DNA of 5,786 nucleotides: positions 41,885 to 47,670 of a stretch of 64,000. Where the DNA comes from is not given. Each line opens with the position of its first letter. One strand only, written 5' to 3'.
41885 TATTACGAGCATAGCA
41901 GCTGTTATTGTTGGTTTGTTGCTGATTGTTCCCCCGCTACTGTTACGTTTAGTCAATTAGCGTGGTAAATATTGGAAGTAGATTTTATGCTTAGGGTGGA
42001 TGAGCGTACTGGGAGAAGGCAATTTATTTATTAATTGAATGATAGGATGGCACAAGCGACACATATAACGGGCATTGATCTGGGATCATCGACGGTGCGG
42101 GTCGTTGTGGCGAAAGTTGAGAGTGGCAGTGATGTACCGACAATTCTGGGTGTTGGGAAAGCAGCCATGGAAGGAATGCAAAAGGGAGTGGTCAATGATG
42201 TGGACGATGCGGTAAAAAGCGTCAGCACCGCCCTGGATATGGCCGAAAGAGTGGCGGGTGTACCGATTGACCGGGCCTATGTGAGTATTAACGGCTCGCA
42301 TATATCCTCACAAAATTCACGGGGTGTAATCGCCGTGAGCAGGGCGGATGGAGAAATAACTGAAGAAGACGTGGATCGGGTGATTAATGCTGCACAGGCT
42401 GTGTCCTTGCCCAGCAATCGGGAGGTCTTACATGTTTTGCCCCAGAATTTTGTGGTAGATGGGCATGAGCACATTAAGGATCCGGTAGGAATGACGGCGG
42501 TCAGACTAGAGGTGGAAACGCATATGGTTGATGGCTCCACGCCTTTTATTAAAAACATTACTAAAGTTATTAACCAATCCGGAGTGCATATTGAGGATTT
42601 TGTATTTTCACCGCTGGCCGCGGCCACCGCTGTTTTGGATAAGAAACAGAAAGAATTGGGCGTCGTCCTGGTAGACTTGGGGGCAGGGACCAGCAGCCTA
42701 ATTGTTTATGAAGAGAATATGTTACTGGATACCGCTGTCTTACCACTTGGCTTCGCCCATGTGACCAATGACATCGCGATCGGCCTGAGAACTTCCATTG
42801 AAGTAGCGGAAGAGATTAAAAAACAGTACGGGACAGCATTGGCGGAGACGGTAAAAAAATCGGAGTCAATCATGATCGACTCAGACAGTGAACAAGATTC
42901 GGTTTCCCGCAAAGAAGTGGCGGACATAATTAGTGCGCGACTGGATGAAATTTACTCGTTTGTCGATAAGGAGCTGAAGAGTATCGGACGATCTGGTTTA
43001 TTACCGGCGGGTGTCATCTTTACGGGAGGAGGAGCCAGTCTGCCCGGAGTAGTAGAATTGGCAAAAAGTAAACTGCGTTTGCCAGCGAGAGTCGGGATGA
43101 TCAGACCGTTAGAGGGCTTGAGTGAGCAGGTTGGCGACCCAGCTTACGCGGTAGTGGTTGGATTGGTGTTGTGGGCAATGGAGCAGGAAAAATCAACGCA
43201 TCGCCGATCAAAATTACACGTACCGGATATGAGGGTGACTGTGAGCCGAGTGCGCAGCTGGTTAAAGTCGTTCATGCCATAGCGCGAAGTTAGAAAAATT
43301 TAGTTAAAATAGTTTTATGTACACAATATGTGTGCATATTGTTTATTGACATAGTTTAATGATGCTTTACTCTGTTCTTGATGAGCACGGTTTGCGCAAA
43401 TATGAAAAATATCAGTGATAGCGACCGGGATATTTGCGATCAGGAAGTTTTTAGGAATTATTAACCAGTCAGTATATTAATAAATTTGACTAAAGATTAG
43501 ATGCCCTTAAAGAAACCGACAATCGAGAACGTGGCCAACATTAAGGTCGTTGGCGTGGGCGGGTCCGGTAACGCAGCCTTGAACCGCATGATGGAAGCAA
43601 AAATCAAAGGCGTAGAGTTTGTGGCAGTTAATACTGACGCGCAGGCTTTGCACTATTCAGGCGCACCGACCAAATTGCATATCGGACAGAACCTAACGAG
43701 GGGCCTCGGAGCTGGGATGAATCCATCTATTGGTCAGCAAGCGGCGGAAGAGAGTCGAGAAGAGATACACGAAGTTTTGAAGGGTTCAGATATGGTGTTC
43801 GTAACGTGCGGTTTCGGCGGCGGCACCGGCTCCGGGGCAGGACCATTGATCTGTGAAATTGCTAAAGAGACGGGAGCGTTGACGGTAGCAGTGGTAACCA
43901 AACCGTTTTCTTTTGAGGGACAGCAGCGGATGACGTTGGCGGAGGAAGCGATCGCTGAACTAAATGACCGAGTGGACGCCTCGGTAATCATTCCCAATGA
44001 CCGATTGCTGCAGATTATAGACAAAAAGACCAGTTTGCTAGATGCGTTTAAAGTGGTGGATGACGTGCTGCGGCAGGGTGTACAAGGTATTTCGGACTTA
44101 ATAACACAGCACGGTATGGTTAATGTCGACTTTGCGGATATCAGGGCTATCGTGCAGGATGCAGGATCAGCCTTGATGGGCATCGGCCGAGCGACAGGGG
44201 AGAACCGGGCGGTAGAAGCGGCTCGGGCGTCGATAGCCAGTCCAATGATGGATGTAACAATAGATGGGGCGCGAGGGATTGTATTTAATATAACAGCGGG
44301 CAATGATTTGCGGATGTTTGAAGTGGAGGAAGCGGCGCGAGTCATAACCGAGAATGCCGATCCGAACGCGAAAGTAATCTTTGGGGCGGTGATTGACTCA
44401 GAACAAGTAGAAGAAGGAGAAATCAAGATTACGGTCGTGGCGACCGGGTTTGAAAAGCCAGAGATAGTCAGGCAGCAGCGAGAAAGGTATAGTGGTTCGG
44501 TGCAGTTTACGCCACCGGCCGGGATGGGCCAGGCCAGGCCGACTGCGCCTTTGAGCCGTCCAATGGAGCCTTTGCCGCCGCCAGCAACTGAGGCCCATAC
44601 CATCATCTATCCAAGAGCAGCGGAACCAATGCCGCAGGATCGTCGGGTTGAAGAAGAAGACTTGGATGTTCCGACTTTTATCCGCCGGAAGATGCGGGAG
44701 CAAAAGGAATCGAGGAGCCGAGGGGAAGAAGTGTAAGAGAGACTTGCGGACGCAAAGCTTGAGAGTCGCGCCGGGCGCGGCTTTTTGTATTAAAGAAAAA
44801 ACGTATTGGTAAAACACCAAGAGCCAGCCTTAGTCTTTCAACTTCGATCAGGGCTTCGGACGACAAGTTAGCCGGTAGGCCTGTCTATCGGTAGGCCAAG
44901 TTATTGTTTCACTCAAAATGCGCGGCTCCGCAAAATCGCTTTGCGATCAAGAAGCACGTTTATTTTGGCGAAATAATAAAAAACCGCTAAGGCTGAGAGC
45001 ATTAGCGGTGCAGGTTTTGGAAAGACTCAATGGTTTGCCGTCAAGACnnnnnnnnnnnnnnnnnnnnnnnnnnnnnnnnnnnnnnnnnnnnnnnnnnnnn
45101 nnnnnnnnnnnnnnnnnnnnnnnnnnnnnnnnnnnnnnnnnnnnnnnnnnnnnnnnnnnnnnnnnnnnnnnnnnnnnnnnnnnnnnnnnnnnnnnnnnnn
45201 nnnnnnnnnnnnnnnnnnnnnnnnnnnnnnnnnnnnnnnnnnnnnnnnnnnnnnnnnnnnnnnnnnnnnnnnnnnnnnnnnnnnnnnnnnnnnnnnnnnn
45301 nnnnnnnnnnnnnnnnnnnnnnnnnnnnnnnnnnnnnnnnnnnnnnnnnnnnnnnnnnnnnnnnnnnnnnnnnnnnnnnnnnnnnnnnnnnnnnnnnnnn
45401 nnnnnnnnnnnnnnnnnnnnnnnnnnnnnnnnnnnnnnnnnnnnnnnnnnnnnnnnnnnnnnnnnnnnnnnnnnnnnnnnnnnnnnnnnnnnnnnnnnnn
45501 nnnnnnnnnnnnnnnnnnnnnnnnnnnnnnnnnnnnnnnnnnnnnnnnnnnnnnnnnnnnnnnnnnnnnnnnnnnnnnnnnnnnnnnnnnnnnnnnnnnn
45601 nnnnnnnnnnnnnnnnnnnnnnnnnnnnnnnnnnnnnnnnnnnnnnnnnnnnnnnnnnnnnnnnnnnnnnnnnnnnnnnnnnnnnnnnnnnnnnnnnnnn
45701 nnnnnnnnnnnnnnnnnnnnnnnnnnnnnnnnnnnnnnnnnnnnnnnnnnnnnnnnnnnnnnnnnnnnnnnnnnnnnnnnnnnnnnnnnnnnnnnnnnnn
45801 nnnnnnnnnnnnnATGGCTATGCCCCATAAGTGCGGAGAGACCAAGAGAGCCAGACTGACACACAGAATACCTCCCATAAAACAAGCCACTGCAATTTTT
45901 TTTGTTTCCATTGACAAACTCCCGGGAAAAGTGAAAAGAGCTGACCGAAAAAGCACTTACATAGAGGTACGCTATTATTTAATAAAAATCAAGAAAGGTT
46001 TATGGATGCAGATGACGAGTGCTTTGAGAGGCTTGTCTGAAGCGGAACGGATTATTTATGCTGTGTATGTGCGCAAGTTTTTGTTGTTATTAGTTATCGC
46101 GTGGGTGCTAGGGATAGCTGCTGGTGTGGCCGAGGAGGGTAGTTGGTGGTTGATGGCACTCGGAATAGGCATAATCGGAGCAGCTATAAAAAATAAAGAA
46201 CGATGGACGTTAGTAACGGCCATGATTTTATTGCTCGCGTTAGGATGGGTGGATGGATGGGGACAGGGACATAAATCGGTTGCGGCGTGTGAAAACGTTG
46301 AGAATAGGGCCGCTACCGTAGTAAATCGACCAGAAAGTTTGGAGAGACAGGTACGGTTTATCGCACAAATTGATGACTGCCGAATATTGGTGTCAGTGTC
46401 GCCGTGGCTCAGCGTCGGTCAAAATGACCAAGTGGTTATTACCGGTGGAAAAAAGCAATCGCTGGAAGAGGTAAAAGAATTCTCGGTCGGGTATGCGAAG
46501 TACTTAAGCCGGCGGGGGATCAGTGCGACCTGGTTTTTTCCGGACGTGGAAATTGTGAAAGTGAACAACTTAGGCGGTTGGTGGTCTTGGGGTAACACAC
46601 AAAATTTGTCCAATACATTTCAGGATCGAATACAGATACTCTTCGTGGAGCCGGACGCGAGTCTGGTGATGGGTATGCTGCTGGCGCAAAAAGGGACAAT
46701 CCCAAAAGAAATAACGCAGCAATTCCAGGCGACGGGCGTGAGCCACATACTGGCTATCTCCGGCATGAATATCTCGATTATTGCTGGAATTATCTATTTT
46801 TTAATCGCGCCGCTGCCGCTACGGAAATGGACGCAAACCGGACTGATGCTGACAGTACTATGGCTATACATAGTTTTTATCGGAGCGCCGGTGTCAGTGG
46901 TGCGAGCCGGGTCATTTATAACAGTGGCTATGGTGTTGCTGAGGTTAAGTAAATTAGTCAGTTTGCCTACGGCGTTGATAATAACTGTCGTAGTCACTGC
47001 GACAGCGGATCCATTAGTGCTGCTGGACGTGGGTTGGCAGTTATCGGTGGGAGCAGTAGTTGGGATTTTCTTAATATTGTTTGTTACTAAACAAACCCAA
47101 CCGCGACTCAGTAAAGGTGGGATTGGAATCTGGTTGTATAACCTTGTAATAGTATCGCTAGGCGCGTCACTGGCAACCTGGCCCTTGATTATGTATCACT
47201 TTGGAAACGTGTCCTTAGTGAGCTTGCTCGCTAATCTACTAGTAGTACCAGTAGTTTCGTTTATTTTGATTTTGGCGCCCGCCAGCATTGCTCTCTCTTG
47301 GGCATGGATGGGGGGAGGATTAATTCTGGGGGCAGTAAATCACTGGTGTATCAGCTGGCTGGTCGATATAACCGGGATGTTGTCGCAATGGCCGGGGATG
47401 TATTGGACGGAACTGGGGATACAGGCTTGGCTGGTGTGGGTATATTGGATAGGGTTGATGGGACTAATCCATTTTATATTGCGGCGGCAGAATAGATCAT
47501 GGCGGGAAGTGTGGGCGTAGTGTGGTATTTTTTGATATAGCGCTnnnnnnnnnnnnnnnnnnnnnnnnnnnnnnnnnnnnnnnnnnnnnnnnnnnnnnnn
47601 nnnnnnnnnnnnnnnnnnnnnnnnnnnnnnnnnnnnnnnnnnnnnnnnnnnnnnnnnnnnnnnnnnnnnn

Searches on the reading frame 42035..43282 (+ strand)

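Call 63: search_protein_families(library=pfam, proteins=[window:42035-43282:+], max_evalue=0.00001)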
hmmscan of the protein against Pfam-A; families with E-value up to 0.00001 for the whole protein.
window:42035-43282:+ (415 aa): 3 families
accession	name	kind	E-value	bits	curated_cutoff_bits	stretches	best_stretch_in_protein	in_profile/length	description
PF14450.12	FtsA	-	1.3e-36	126.2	31.8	1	211-376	1-127/127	Cell division protein FtsA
PF02491.25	SHS2_FTSA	-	5.3e-32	110.5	25.4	1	87-165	1-78/79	SHS2 domain inserted in FTSA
PF06723.19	MreB_Mbl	-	1.9e-06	27.4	27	1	188-354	125-304/327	MreB/Mbl protein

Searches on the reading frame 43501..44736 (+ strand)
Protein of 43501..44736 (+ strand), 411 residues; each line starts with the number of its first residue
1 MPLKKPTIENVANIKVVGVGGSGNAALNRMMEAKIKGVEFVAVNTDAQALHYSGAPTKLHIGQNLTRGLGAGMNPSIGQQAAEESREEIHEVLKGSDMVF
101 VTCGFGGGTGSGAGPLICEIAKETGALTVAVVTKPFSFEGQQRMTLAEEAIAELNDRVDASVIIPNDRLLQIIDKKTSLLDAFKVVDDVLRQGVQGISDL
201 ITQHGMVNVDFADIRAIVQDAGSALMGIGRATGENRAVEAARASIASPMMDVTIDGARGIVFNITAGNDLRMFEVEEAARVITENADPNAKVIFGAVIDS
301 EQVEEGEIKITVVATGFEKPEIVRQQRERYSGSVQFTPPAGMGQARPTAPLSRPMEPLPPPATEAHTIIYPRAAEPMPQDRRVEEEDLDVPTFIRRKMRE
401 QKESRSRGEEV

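Call 63: search_protein_families(library=pfam, proteins=[window:43501-44736:+], max_evalue=0.00001)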
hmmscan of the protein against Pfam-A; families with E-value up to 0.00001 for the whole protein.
window:43501-44736:+ (411 aa): 2 families
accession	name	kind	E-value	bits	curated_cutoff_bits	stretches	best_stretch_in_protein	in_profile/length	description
PF00091.31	Tubulin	-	1.4e-49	169.4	33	1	13-174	1-190/190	Tubulin/FtsZ family, GTPase domain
PF12327.13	FtsZ_C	-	2.9e-31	108.1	27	1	222-318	1-95/95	FtsZ family, C-terminal domain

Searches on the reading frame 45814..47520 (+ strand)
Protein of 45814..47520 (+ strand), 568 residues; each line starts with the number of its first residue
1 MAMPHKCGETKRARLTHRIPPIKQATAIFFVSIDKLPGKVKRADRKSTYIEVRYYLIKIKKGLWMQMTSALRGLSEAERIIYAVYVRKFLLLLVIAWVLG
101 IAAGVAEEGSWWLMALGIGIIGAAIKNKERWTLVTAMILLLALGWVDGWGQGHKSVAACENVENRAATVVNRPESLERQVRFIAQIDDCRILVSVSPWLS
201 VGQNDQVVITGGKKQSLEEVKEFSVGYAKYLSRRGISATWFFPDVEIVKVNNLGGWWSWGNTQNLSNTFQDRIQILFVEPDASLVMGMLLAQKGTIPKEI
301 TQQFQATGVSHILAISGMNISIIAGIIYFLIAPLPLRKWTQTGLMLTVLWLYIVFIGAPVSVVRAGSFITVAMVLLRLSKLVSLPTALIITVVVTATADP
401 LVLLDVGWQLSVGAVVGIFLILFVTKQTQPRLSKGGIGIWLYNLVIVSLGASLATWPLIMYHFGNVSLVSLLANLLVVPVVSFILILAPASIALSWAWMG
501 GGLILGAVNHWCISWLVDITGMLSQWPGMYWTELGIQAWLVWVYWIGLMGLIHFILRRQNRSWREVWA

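Call 63: search_protein_families(library=pfam, proteins=[window:45814-47520:+], max_evalue=0.00001)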
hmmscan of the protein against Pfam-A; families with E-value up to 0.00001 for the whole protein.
window:45814-47520:+ (568 aa): 1 family
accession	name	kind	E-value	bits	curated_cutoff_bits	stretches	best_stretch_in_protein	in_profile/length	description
PF03772.21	Competence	-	8.7e-52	176.6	23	1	288-556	1-268/270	Competence protein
